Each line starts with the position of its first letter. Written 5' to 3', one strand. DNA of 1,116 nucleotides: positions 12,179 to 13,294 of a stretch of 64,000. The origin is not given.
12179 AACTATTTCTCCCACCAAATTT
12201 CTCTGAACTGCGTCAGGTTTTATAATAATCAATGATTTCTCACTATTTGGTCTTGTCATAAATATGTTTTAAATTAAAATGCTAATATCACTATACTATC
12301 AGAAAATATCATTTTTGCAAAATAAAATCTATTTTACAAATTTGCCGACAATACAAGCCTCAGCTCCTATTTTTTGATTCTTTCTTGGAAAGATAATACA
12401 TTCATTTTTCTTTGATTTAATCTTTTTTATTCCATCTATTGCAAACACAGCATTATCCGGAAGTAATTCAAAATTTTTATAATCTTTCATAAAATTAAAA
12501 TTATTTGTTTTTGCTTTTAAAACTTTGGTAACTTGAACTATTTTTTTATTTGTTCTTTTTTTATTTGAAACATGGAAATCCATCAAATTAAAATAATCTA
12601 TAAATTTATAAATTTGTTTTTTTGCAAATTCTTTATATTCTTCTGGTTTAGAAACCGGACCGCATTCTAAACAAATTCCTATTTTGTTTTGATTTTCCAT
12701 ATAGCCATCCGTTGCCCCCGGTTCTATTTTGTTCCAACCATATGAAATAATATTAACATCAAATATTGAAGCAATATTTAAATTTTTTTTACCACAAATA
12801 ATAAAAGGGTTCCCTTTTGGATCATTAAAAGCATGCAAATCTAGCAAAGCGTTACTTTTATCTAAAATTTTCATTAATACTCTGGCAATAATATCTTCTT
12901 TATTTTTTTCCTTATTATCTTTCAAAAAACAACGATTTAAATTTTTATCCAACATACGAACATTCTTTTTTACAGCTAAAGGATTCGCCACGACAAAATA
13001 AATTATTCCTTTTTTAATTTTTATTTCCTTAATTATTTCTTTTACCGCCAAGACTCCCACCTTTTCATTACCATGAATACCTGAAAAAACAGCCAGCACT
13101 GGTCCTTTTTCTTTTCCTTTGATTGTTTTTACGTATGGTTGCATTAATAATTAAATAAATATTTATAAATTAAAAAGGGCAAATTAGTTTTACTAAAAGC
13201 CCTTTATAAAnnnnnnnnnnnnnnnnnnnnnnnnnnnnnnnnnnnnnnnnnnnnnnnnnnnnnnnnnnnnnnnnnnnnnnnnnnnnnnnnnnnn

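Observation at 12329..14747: Co-directional GNAT acyltransferase, arginase-family ureohydrolase and AstE/AspA-family deacylase: a candidate acyl-protected guanidino or amidino compound pathway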

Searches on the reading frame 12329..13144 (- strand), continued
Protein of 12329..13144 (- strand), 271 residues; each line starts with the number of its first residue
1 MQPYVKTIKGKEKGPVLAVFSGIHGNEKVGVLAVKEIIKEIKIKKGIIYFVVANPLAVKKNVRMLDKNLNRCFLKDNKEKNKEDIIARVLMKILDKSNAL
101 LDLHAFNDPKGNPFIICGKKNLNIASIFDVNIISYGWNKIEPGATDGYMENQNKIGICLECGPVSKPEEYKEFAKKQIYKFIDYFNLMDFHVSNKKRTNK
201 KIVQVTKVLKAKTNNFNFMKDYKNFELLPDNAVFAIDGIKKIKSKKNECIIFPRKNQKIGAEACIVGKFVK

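Call 41: search_protein_families(library=ncbifam, proteins=[L108:7605-8675:-, L087:5315-5890:+], max_evalue=0.001)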
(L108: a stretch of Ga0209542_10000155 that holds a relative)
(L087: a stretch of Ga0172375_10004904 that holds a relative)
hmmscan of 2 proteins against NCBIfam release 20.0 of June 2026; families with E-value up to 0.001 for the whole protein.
L108:7605-8675:- (356 aa): 19 families
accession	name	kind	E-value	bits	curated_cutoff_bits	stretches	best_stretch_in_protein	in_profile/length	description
NF041118.1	A_G_epim_Thtga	equivalog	1.3e-37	129.7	500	1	2-306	3-303/341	L-Ala-D/L-Glu epimerase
TIGR01928.1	menC_lowGC_arch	equivalog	7.3e-36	123.8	200.65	1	12-312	5-300/325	o-succinylbenzoate synthase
NF042940.1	racemase_DgcA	equivalog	2e-30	106.1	400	1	7-339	3-313/323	N-acetyl-D-Glu racemase DgcA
TIGR02534.1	mucon_cyclo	subfamily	2.4e-30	105.8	334.95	1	13-355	12-358/368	muconate/chloromuconate family cycloisomerase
NF010624.0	PRK14017.1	equivalog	2.9e-20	72.7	311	1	30-304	15-292/382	galactonate dehydratase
TIGR01927.1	menC_gam_Gplu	equivalog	5.3e-18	65.4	130.55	1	12-288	5-258/307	o-succinylbenzoate synthase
NF043002.1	HProlDhtase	equivalog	1.1e-17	64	500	1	32-300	35-299/366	cis-3-hydroxy-L-proline dehydratase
NF011708.0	PRK15129.1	equivalog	3.8e-17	62.3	343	1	15-297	14-278/321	L-Ala-D/L-Glu epimerase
NF040790.2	glucon_galact_dh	equivalog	6.3e-16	58.2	750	2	194-291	200-297/390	bifunctional D-gluconate/D-galactonate dehydratase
NF002739.0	PRK02714.1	equivalog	1.9e-15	57.2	259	1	31-304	31-282/320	o-succinylbenzoate synthase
NF002782.0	PRK02901.1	equivalog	7.1e-15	54.8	288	1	152-310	98-256/328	o-succinylbenzoate synthase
NF040866.1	AraD_Arch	equivalog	2.6e-14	53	650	1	23-355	27-362/372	arabinonate dehydratase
NF003473.0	PRK05105.1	equivalog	5e-13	48.8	236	1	105-301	100-279/331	o-succinylbenzoate synthase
NF043051.1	ManoateDhtManD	equivalog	1.6e-12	47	550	2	30-130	17-115/403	D-mannonate dehydratase ManD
NF011968.0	PRK15440.1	equivalog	2.5e-12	46.4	393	1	31-287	60-313/395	L-rhamnonate dehydratase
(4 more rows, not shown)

L087:5315-5890:+ (191 aa): 2 families
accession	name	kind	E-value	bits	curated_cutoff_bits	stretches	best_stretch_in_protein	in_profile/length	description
NF033083.0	AAC_3_I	equivalog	2.3e-07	31.1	200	1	22-175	3-138/145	AAC(3)-I family aminoglycoside N-acetyltransferase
TIGR01575.1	rimI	equivalog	6.1e-06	26.4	86.4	1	117-178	58-119/132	ribosomal protein S18-alanine N-acetyltransferase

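Call 67: predict_structure(alignment_id=A2)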
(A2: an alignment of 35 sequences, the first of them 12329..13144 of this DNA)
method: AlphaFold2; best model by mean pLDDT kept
length: 271 residues; sequences in the alignment: 35
mean_pLDDT: 96.1   pTM: 0.93
mean pLDDT of the five models: 96.1, 96.1, 96.1, 95.7, 95.6
residues with pLDDT >= 90: 255; 70-90: 13; 50-70: 3; < 50: 0
segments of 3 or more residues with pLDDT < 50: none
pLDDT, mean of each block of 10 residues (from residue 1): 95 98 98 98 98 98 96 96 97 99 95 97 96 97 97 98 97 98 95 79 98 96 96 97 98 93 97 93
secondary structure, 60 per line:
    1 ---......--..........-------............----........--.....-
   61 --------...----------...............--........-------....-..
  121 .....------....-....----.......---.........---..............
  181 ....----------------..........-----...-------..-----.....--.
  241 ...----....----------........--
elements in order: E4-9 E12-21 H29-40 E45-52 H55-59 H82-96 E99-106 E114-117 H119-125 E132-135 H137-140 H145-151 E155-163 H167-184 E201-210 E216-218 E233-237 E240-243 E248-251 E262-269

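Call 69: fold_search(model_id=the predicted structure, library=pdb)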
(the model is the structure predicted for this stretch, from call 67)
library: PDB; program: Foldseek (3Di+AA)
matches with E <= 10: 1058; with E <= 0.001: 127
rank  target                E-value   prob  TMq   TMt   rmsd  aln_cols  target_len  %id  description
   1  2bco_A                6.3e-18  1.00  0.79  0.65   3.8       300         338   23  X-ray structure of succinylglutamate desuccinalase from Vibrio Parahaemolyticus (RIMD 2210633) at the resolution 2.3 A (released 2005-10-25)
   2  3cdx_B                4.5e-16  1.00  0.76  0.64   4.4       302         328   14  Crystal structure of succinylglutamatedesuccinylase/aspartoacylase from Rhodobacter sphaeroides (released 2008-03-11)
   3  6twm_F                1.1e-15  1.00  0.76  0.64   4.2       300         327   17  Product bound structure of the Ectoine utilization protein EutE (DoeB) from Ruegeria pomeroyi (released 2020-05-20)
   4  3cdx_D                1.1e-15  1.00  0.75  0.64   4.2       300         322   14  Crystal structure of succinylglutamatedesuccinylase/aspartoacylase from Rhodobacter sphaeroides (released 2008-03-11)
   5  6twm_D                1.1e-15  1.00  0.75  0.63   4.3       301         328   17  Product bound structure of the Ectoine utilization protein EutE (DoeB) from Ruegeria pomeroyi (released 2020-05-20)
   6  3cdx_F                1.8e-15  1.00  0.77  0.65   4.0       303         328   14  Crystal structure of succinylglutamatedesuccinylase/aspartoacylase from Rhodobacter sphaeroides (released 2008-03-11)
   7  6twm_A                3.2e-15  1.00  0.74  0.63   4.3       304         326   17  Product bound structure of the Ectoine utilization protein EutE (DoeB) from Ruegeria pomeroyi (released 2020-05-20)
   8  3cdx_E                3.8e-15  1.00  0.74  0.63   4.4       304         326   13  Crystal structure of succinylglutamatedesuccinylase/aspartoacylase from Rhodobacter sphaeroides (released 2008-03-11)
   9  3cdx_A                4.0e-15  1.00  0.77  0.65   4.1       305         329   14  Crystal structure of succinylglutamatedesuccinylase/aspartoacylase from Rhodobacter sphaeroides (released 2008-03-11)
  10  6twm_E                4.8e-15  1.00  0.76  0.64   4.3       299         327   16  Product bound structure of the Ectoine utilization protein EutE (DoeB) from Ruegeria pomeroyi (released 2020-05-20)
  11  3na6                  5.2e-15  1.00  0.72  0.61   4.7       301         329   17  Crystal structure of a succinylglutamate desuccinylase (TM1040_2694) from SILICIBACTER SP. TM1040 at 2.00 A resolution (released 2010-07-28)
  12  3cdx_C                6.6e-15  1.00  0.75  0.64   4.3       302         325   14  Crystal structure of succinylglutamatedesuccinylase/aspartoacylase from Rhodobacter sphaeroides (released 2008-03-11)
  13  6twm_C                7.4e-15  1.00  0.75  0.64   4.3       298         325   17  Product bound structure of the Ectoine utilization protein EutE (DoeB) from Ruegeria pomeroyi (released 2020-05-20)
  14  1yw4_A                7.4e-15  1.00  0.74  0.64   4.2       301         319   16  Crystal Structure of the Succinylglutamate Desuccinylase from Chromobacterium violaceum, Northeast Structural Genomics (released 2005-03-01)
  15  6twm_J                8.9e-15  1.00  0.74  0.63   4.4       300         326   18  Product bound structure of the Ectoine utilization protein EutE (DoeB) from Ruegeria pomeroyi (released 2020-05-20)
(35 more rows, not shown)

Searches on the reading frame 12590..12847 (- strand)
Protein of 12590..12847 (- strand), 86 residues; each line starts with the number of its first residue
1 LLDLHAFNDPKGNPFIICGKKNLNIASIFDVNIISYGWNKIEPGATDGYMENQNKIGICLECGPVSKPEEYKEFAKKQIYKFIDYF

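Call 79: search_solved_structures(query=window:12590-12847:-, max_evalue=10, show_alignments=5)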
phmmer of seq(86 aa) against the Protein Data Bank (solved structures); distinct sequences matched with E-value up to 10: 0.
